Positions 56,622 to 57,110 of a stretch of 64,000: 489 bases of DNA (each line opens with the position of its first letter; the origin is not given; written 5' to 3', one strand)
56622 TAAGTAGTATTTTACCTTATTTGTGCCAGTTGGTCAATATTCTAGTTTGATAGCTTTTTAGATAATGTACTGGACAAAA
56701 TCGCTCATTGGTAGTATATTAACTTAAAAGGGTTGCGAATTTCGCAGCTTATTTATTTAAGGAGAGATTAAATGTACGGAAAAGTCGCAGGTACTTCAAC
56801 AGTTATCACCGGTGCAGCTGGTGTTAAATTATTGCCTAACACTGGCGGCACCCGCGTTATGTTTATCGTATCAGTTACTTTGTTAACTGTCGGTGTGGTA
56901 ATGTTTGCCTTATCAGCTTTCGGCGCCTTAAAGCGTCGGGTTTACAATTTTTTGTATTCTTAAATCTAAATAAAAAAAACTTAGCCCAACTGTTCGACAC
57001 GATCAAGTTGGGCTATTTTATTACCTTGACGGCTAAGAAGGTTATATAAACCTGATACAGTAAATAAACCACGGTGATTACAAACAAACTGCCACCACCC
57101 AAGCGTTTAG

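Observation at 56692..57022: Stand-alone, strongly signalled 63-aa gene that is essentially just an LPXTG sorting signal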

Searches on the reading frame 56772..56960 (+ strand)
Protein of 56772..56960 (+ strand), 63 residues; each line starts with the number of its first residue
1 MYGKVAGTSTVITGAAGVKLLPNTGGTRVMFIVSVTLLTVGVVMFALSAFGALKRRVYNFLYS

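Call 6: search_protein_families(library=ncbifam, proteins=[window:56772-56960:+], max_evalue=1)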
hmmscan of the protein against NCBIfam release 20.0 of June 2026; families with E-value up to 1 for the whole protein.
window:56772-56960:+ (63 aa): 2 families
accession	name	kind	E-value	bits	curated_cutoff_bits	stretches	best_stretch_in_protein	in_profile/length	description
NF033073.1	LPXTG_double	subfamily_domain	0.12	12.4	48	1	20-52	32-62/66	doubled motif LPXTG anchor domain-containing protein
TIGR01167.1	LPXTG_anchor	domain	0.15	12.7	15.9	1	21-56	2-32/34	LPXTG cell wall anchor domain-containing protein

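Call 7: search_protein_families(library=pfam, proteins=[window:56772-56960:+], max_evalue=1)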
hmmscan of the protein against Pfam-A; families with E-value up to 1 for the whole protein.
window:56772-56960:+ (63 aa): 5 families
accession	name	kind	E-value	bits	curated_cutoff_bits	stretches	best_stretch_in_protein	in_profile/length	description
PF01350.22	Flavi_NS4A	-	0.024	15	27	1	19-52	42-74/144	Flavivirus non-structural protein NS4A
PF17823.6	DUF5585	-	0.11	11.9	25.6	1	28-58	434-464/480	Family of unknown function (DUF5585)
PF00335.26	Tetraspanin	-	0.16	12.1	32.1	1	23-53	36-66/225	Tetraspanin family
PF02656.20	DUF202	-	0.2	12.6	23.4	1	9-55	19-65/68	Domain of unknown function (DUF202)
PF00746.26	Gram_pos_anchor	-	0.26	11.7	20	1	18-56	6-39/43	LPXTG cell wall anchor motif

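Call 9: find_homologous_proteins(query=window:56772-56960:+, max_evalue=0.01)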
Query seq(63 aa) (63 aa): 3 proteins with E <= 0.01 among 3 candidates.
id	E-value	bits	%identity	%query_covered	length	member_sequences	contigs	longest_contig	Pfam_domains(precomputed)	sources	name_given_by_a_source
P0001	1.2e-30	121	100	100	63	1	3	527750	-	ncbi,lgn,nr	ncbi:MAG TPA: hypothetical protein VLF39_01805 [Candidatus Saccharimonadales bacterium]|nr:hypotheti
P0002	2.6e-18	82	65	100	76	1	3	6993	-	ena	-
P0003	2.2e-3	36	48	94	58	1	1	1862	-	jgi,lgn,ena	-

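Call 11: find_encoding_contigs(protein=P0002, flank=5000)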
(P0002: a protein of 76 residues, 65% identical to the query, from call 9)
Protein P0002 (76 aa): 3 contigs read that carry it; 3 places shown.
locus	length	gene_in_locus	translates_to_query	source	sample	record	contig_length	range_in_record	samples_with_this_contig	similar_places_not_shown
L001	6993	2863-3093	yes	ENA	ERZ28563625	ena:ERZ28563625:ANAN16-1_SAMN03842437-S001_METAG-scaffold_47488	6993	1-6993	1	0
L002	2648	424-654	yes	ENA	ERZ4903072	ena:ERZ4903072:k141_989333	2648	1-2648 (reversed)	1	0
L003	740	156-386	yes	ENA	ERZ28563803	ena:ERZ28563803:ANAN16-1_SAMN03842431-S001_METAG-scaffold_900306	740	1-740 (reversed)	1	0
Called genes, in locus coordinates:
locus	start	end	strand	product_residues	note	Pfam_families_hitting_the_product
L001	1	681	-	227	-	?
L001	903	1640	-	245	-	PF00679:EFG_C, PF21018:BipA_C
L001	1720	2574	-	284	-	PF00009:GTP_EFTU, PF01926:MMR_HSR1 (faint), PF22042:EF-G_D2, PF03144:GTP_EFTU_D2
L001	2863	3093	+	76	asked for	-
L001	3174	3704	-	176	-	-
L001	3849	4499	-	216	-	PF13641:Glyco_tranf_2_3 (weak), PF00535:Glycos_transf_2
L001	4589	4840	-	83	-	PF14242:DUF4342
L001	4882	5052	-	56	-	-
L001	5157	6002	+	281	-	PF00300:His_Phos_1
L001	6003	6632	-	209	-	PF02826:2-Hacid_dh_C (weak), PF03807:F420_oxidored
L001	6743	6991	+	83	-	?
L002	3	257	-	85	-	?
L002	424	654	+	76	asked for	-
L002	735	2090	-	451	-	PF00535:Glycos_transf_2, PF13641:Glyco_tranf_2_3, PF13632:Glyco_trans_2_3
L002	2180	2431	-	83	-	PF14242:DUF4342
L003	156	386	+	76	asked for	-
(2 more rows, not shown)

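Call 12: find_encoding_contigs(protein=P0003, flank=5000)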
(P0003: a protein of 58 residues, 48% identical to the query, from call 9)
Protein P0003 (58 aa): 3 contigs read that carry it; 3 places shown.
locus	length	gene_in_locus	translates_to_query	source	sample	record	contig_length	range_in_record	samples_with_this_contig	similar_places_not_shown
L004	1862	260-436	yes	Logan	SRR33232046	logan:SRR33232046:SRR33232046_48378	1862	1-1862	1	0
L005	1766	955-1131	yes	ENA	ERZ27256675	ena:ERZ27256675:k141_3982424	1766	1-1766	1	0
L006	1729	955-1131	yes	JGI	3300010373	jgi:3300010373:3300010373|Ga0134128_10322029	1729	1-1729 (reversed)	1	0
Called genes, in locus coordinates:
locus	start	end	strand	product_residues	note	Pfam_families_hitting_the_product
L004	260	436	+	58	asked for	-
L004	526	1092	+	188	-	PF04203:Sortase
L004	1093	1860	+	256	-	?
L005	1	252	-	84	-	?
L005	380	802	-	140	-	PF03640:Lipoprotein_15 (weak)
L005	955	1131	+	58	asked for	-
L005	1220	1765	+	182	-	?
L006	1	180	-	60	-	?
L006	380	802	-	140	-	PF03640:Lipoprotein_15 (weak)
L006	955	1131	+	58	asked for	-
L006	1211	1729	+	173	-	?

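Call 24: search_protein_representatives(alignment_id=A1)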
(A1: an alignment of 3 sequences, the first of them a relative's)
Query: 3 sequences, 63 profile positions. Proteins with E-value up to 0.001 (for the whole library): 92; up to 1e-10: 4; up to 1e-30: 1. The best 92 are listed.
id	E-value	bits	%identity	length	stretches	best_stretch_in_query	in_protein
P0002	7.8e-32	125.2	-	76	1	1-63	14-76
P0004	3.9e-18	81.4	-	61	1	1-56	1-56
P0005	3.8e-13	65.4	-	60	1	1-57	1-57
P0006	6.4e-11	58.2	-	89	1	3-57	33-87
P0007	1.9e-10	56.7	-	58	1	4-51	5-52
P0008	3.9e-10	55.7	-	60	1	3-59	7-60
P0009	4.9e-10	55.4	-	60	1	1-59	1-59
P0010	5.0e-10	55.4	-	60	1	4-56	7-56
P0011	6.6e-10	55.0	-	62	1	9-59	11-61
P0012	4.4e-09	52.4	-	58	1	12-58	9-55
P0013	7.6e-09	51.6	-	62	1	3-59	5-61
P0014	9.4e-09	51.3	-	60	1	1-59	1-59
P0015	1.4e-08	50.7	-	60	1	1-58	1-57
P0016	1.5e-08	50.6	-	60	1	5-59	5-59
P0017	5.2e-08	48.9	-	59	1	1-59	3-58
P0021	3.6e-07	46.2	-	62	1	3-57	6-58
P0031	1.9e-06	43.9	-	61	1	5-58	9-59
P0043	6.6e-06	42.2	-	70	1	1-57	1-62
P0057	3.6e-05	39.8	-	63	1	3-56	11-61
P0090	8.6e-04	35.4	-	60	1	4-57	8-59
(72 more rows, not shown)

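Call 34: find_related_loci(query=A3, collection=genome_contigs, flank=6000)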
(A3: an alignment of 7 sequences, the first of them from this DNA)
Query A3 (63 aa) in genome_contigs; peptide patterns used: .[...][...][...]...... (x = any residue, [..] = any of these).
19 stretches matched a pattern; 9 encode a relative of the query (tblastn E <= 1e-3); 9 distinct loci.
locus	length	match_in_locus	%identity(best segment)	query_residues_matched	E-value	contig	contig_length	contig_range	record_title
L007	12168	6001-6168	61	1-56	1e-17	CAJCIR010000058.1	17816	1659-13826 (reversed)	Chlamydiae bacterium isolate BOG_genome_mining.3 genome assembly, contig: k141_2632697, whole genome shotgun sequence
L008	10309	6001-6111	57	20-56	1e-8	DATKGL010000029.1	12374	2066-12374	MAG TPA_asm: Patescibacteria group bacterium isolate SMAG_U14550 k141_90513, whole genome shotgun sequence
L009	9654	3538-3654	51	1-41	1e-6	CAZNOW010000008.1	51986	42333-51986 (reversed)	MAG TPA_asm: uncultured Candidatus Saccharibacteria bacterium isolate binchicken_co3_143 genome assembly, contig: NODE_1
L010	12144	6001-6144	40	16-63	1e-6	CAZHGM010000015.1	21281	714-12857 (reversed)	MAG TPA_asm: uncultured Candidatus Saccharibacteria bacterium isolate SRP286056_co1_663 genome assembly, contig: NODE_29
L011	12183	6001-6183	36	1-59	1e-5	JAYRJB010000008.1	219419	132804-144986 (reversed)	MAG: Candidatus Saccharimonadales bacterium isolate SZ_szas25bin.8 k141_1175447, whole genome shotgun sequence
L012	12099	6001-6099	52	15-46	1e-5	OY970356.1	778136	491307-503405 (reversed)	MAG: uncultured Candidatus Saccharibacteria bacterium isolate MFD05684.bin.c.4 genome assembly, chromosome: 1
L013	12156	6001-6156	37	1-44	3e-5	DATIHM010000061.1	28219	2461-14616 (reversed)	MAG TPA_asm: Candidatus Saccharimonadia bacterium isolate SMAG_U15638 k141_100175, whole genome shotgun sequence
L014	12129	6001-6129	44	1-41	5e-5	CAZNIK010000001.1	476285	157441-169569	MAG TPA_asm: uncultured Candidatus Saccharibacteria bacterium isolate binchicken_co245_158 genome assembly, contig: NODE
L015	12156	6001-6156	33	2-56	3e-4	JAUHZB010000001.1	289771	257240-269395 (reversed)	MAG: bacterium isolate 3_bin.93 NODE_78_length_289771_cov_1.747283, whole genome shotgun sequence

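Call 44: search_protein_families(library=pfam, proteins=[L009:5806-7644:+, L010:4055-5824:+, L008:2925-5705:-, L015:8031-9722:+, L011:6881-8146:+, L007:7316-8083:+, L007:3724-5028:-, L009:3750-4334:+, L013:6200-6790:+], max_evalue=0.001)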
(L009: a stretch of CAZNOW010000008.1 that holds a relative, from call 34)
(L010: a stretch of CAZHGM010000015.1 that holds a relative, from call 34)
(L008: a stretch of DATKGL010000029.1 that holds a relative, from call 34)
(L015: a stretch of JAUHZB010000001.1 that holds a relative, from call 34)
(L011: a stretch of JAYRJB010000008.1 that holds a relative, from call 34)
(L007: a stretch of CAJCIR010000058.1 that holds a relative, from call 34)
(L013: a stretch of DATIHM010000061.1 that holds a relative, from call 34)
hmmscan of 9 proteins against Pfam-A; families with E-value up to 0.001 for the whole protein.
L009:5806-7644:+ (612 aa): 3 families
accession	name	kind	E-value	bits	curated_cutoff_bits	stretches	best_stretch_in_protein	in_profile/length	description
PF01522.26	Polysacc_deac_1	-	8.7e-16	58.4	23.1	1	53-193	7-118/124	Polysaccharide deacetylase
PF02018.23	CBM_4_9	-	8.8e-09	36.3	25.9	1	459-593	2-130/136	Carbohydrate binding domain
PF10096.14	DUF2334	-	5.6e-05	23.3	26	1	96-255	43-190/203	Uncharacterized protein conserved in bacteria (DUF2334)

L010:4055-5824:+ (589 aa): 2 families
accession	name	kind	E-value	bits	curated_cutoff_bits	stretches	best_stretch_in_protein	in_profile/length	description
PF01522.26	Polysacc_deac_1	-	3.8e-17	62.8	23.1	1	39-177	6-118/124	Polysaccharide deacetylase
PF10096.14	DUF2334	-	6.5e-05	23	26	1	54-253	18-196/203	Uncharacterized protein conserved in bacteria (DUF2334)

L008:2925-5705:- (926 aa): 2 families
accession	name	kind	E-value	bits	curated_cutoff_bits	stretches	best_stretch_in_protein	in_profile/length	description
PF01522.26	Polysacc_deac_1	-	4.1e-27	95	23.1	1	704-820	6-118/124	Polysaccharide deacetylase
PF17957.7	Big_7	-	4.5e-22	78.9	24.1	2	449-515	1-68/70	Bacterial Ig domain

L015:8031-9722:+ (563 aa): 1 family
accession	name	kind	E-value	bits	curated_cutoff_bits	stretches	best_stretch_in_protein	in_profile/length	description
PF01522.26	Polysacc_deac_1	-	2.1e-10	41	23.1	1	346-440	3-93/124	Polysaccharide deacetylase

L011:6881-8146:+ (421 aa): 6 families
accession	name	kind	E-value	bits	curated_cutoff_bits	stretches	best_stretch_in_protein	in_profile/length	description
PF00535.33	Glycos_transf_2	-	8.8e-34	117.3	23.3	1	55-223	1-167/168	Glycosyl transferase family 2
PF13641.12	Glyco_tranf_2_3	-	2.5e-23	83.7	27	1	54-280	3-230/230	Glycosyltransferase like family 2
PF13632.12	Glyco_trans_2_3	-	4.4e-15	56.5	27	1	139-348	2-193/198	Glycosyl transferase family group 2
PF13506.12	Glyco_transf_21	-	3.6e-05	23.7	21.7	1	123-278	17-173/174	Glycosyl transferase family 21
PF10111.15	Glyco_tranf_2_2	-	0.00031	20.8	27.3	1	55-147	1-93/276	Glycosyltransferase like family 2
PF13704.12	Glyco_tranf_2_4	-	0.00033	21.5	27.5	1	62-146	2-82/98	Glycosyl transferase family 2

L007:7316-8083:+ (255 aa): 1 family
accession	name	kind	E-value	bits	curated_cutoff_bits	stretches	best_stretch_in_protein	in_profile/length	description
PF13588.12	HSDR_N_2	-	1e-07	32.5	25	1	31-121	2-96/110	Type I restriction enzyme R protein N terminus (HSDR_N)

L007:3724-5028:- (434 aa): 2 families
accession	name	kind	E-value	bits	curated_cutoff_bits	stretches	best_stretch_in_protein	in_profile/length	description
PF01370.27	Epimerase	-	5.3e-14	52.6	20.9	1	11-307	1-238/240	NAD dependent epimerase/dehydratase family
PF16363.11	GDP_Man_Dehyd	-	2.8e-07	30.8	27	1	66-158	39-133/332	GDP-mannose 4,6 dehydratase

L009:3750-4334:+ (194 aa): 1 family
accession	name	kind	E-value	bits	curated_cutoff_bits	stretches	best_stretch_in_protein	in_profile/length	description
PF04203.18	Sortase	-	2.8e-17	63.1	26.6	1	65-181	1-112/125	Sortase domain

L013:6200-6790:+ (196 aa): 1 family
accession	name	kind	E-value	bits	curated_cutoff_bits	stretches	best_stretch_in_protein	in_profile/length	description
PF04203.18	Sortase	-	1.1e-15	57.9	26.6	1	66-188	2-119/125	Sortase domain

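Call 55: find_homologous_proteins(query=A4, max_evalue=1e-10)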
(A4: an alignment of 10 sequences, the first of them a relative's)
Query A4 (10 sequences) (206 aa, profile of the alignment): 223 proteins with E <= 1e-10 among 2694 candidates; the best 120 are listed.
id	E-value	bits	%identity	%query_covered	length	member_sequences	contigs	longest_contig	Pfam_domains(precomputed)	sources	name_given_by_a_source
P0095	4.1e-71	256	100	100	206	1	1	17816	PF04203.19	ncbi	-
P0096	4.2e-71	256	51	77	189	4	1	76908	PF04203.19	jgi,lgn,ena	jgi:LPXTG-site transpeptidase (sortase) family protein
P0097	4.6e-71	256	39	69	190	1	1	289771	PF04203.19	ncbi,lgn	-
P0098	6.7e-69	249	50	86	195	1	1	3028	PF04203.19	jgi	jgi:LPXTG-site transpeptidase (sortase) family protein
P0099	1.3e-68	248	50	97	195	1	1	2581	PF04203.19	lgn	-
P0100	1.8e-68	248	47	96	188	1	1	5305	PF04203.19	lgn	-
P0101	8.2e-68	246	52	100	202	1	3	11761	PF04203.19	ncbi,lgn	-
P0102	1.2e-67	245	50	95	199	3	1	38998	PF04203.19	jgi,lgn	jgi:LPXTG-site transpeptidase (sortase) family protein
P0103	1.2e-67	245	45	94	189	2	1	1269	PF04203.19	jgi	jgi:LPXTG-site transpeptidase (sortase) family protein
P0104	2.9e-67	244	49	97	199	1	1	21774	PF04203.19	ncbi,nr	ncbi:MAG TPA: sortase [Candidatus Saccharimonadales bacterium]|nr:sortase [Candidatus Saccharimonada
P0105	6.7e-67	243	51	89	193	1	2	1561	PF04203.19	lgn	-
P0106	9.5e-67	242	50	87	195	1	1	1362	PF04203.19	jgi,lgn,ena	-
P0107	2.4e-66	241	37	69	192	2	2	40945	PF04203.19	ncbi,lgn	-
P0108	3.6e-66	240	41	95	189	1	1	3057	PF04203.19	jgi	jgi:LPXTG-site transpeptidase (sortase) family protein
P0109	3.8e-66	240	46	76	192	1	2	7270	PF04203.19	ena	-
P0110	5.2e-66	240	46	99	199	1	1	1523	PF04203.19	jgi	jgi:LPXTG-site transpeptidase (sortase) family protein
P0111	5.7e-66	240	49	95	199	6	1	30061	PF04203.19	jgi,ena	-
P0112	7.1e-66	239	45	88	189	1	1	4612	PF04203.19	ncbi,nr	ncbi:MAG TPA: sortase [Candidatus Saccharimonadales bacterium]|nr:sortase [Candidatus Saccharimonada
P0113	1.1e-65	239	50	100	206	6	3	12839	PF04203.19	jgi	jgi:LPXTG-site transpeptidase (sortase) family protein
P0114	1.3e-65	238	54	97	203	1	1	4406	PF04203.19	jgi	jgi:hypothetical protein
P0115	1.5e-65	238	49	99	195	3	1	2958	PF04203.19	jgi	jgi:sortase (surface protein transpeptidase)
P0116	1.6e-65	238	69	100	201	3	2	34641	PF04203.19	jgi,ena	-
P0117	2.1e-65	238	55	93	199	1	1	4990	PF04203.19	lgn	-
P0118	2.9e-65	237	52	99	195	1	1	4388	PF04203.19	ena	-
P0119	3.0e-65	237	52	98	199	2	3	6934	PF04203.19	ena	-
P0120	3.1e-65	237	54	95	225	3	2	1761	PF04203.19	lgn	-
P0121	4.2e-65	237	50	99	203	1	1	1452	PF04203.19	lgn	-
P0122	4.7e-65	237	46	97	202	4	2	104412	PF04203.19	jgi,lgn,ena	-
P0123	4.9e-65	237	52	92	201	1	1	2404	PF04203.19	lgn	-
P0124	5.6e-65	236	50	98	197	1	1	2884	PF04203.19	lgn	-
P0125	6.1e-65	236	49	95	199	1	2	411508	PF04203.19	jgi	jgi:LPXTG-site transpeptidase (sortase) family protein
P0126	6.2e-65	236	55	83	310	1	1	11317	PF04203.19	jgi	-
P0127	9.1e-65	236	46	94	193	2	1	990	PF04203.19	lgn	-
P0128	9.2e-65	236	45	98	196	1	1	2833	PF04203.19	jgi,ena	-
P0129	1.1e-64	235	54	98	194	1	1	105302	PF04203.19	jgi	jgi:sortase (surface protein transpeptidase)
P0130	1.1e-64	235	50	97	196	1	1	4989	PF04203.19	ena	-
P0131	1.2e-64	235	53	93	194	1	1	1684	PF04203.19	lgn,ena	-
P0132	1.3e-64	235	52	91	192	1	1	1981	PF04203.19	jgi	-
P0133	1.5e-64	235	55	91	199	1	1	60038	PF04203.19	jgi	jgi:LPXTG-site transpeptidase (sortase) family protein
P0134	2.1e-64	234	50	94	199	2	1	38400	PF04203.19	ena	-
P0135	2.2e-64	234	45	97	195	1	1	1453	PF04203.19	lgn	-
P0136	2.3e-64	234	51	94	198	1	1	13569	PF04203.19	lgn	-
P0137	2.5e-64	234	45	98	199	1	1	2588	PF04203.19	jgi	-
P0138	2.8e-64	234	48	94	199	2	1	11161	PF04203.19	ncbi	ncbi:MAG TPA: sortase [Candidatus Saccharimonadales bacterium]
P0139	3.7e-64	234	53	67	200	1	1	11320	PF04203.19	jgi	jgi:LPXTG-site transpeptidase (sortase) family protein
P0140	4.5e-64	233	57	72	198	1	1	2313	PF04203.19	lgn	-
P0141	5.7e-64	233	56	69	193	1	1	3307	PF04203.19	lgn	-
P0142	6.5e-64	233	53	100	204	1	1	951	PF04203.19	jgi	jgi:LPXTG-site transpeptidase (sortase) family protein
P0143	7.5e-64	233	49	96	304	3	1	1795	PF04203.19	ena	-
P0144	1.0e-63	232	51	97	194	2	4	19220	PF04203.19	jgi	jgi:LPXTG-site transpeptidase (sortase) family protein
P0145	1.1e-63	232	49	96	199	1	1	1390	PF04203.19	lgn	-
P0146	1.3e-63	232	48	98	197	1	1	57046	PF04203.19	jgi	jgi:LPXTG-site transpeptidase (sortase) family protein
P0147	1.4e-63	232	74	100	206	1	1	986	PF04203.19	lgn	-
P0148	1.5e-63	232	50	94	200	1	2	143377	PF04203.19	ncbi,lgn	-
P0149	1.6e-63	232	42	96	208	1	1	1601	PF04203.19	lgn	-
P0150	1.7e-63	232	49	100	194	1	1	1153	PF04203.19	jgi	jgi:LPXTG-site transpeptidase (sortase) family protein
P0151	1.8e-63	231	49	94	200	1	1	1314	PF04203.19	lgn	-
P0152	1.8e-63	231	48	96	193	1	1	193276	PF04203.19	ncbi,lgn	-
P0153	1.9e-63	231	50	89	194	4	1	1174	PF04203.19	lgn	-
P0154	2.0e-63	231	45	96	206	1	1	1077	PF04203.19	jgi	jgi:LPXTG-site transpeptidase (sortase) family protein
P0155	2.3e-63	231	48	91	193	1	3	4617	PF04203.19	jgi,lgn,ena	-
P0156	2.6e-63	231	47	94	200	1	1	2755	PF04203.19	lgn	-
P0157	3.1e-63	231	50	98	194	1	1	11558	PF04203.19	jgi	jgi:sortase (surface protein transpeptidase)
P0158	3.8e-63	230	51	98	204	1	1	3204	PF04203.19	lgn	-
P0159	3.9e-63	230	64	98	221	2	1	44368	PF04203.19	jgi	jgi:sortase (surface protein transpeptidase)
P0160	3.9e-63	230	51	100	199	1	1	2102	PF04203.19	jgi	-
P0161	4.0e-63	230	50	87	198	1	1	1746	PF04203.19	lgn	-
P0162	4.0e-63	230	52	89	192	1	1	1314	PF04203.19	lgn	-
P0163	4.7e-63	230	49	96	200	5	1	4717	PF04203.19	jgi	jgi:sortase (surface protein transpeptidase)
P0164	4.8e-63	230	48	94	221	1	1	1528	PF04203.19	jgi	jgi:LPXTG-site transpeptidase (sortase) family protein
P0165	4.8e-63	230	48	97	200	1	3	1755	PF04203.19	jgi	jgi:sortase (surface protein transpeptidase)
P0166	4.9e-63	230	51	93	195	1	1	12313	PF04203.19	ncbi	-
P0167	5.3e-63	230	50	99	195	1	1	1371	PF04203.19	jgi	jgi:hypothetical protein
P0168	5.9e-63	230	51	90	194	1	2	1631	PF04203.19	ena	-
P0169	6.8e-63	230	55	67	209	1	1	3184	PF04203.19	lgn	-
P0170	6.8e-63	230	54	96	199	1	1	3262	PF04203.19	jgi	jgi:LPXTG-site transpeptidase (sortase) family protein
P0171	7.3e-63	229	51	100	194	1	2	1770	PF04203.19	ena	-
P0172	7.4e-63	229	43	97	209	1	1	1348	PF04203.19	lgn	-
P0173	9.7e-63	229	50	93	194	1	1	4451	PF04203.19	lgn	-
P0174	9.7e-63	229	52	94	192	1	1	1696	PF04203.19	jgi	-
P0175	1.0e-62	229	51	98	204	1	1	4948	PF04203.19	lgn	-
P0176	1.1e-62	229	50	97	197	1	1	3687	PF04203.19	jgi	jgi:sortase (surface protein transpeptidase)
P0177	1.1e-62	229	51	88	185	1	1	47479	PF04203.19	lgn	-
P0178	1.1e-62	229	50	97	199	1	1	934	PF04203.19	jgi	jgi:sortase (surface protein transpeptidase)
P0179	1.1e-62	229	48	100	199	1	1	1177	PF04203.19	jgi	jgi:LPXTG-site transpeptidase (sortase) family protein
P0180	1.3e-62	229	47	99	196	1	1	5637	PF04203.19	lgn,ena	-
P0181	1.8e-62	228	50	96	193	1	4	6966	PF04203.19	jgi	jgi:sortase (surface protein transpeptidase)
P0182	1.9e-62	228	50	98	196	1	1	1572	PF04203.19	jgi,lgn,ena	-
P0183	2.1e-62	228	48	97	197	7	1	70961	PF04203.19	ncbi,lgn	-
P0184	2.2e-62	228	52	98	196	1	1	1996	PF04203.19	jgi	jgi:LPXTG-site transpeptidase (sortase) family protein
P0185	2.2e-62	228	49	96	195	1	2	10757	PF04203.19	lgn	-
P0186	2.6e-62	228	50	97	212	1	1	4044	PF04203.19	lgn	-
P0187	2.7e-62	228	51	91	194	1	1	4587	PF04203.19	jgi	jgi:LPXTG-site transpeptidase (sortase) family protein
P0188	3.3e-62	227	47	93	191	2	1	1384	PF04203.19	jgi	jgi:LPXTG-site transpeptidase (sortase) family protein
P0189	3.7e-62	227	46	97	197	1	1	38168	PF04203.19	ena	-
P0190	4.5e-62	227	44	95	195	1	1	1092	PF04203.19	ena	-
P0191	5.1e-62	227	42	92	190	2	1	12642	PF04203.19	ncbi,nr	ncbi:MAG TPA: sortase [Candidatus Saccharimonadales bacterium]|nr:sortase [Candidatus Saccharimonada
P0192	5.9e-62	227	46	94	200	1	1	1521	PF04203.19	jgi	jgi:sortase (surface protein transpeptidase)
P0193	6.6e-62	226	43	90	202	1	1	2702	PF04203.19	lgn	-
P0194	7.2e-62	226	52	91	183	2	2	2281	PF04203.19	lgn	-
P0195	8.5e-62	226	45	97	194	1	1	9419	PF04203.19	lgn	-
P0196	9.3e-62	226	49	94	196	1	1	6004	PF04203.19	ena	-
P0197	1.0e-61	226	44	92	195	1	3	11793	PF04203.19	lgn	-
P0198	1.3e-61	225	48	99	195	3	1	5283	PF04203.19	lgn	-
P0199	1.6e-61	225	49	100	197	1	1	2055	PF04203.19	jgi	jgi:LPXTG-site transpeptidase (sortase) family protein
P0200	1.6e-61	225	52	71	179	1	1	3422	PF04203.19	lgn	-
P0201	1.7e-61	225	46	97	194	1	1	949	PF04203.19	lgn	-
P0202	1.8e-61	225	46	95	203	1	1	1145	PF04203.19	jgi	-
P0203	2.0e-61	225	48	94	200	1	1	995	PF04203.19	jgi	jgi:sortase (surface protein transpeptidase)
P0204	2.2e-61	225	50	86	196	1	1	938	PF04203.19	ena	-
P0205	2.3e-61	225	40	96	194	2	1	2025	PF04203.19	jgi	jgi:LPXTG-site transpeptidase (sortase) family protein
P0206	2.3e-61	225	46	98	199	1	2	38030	PF04203.19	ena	-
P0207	3.0e-61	224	49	93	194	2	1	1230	PF04203.19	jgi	jgi:sortase (surface protein transpeptidase)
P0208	3.4e-61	224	48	98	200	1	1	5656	PF04203.19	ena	-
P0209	3.8e-61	224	44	90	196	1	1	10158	PF04203.19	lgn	-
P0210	3.9e-61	224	45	97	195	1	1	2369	PF04203.19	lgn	-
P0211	4.0e-61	224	51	99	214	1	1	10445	PF04203.19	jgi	jgi:LPXTG-site transpeptidase (sortase) family protein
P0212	4.4e-61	224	50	98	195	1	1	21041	PF04203.19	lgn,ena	-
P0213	4.6e-61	224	49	72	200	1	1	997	PF04203.19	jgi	jgi:LPXTG-site transpeptidase (sortase) family protein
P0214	4.7e-61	224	57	68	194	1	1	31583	PF04203.19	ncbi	-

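Call 56: find_related_loci(query=A3, collection=metagenome_contigs, flank=5000)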
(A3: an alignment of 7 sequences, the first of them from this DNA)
Query A3 (63 aa) in metagenome_contigs; peptide patterns used: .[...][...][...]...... (x = any residue, [..] = any of these).
22 stretches matched a pattern; 10 encode a relative of the query (tblastn E <= 1e-3); 10 distinct loci.
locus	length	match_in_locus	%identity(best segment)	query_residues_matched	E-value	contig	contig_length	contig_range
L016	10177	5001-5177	58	1-59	3e-17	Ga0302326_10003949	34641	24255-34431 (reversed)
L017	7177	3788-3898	57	20-56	5e-9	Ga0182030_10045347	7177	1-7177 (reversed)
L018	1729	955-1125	48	1-59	8e-9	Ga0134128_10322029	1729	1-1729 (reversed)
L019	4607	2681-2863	43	1-59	2e-8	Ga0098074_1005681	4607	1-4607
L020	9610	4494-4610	51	1-41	4e-7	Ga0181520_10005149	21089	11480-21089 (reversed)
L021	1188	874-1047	33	1-58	1e-6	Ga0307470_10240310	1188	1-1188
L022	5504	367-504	26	15-60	1e-4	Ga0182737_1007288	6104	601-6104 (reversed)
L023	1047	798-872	67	1-27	2e-4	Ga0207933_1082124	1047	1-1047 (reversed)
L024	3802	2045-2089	60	17-31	3e-4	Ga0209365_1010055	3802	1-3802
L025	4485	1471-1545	48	3-27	4e-4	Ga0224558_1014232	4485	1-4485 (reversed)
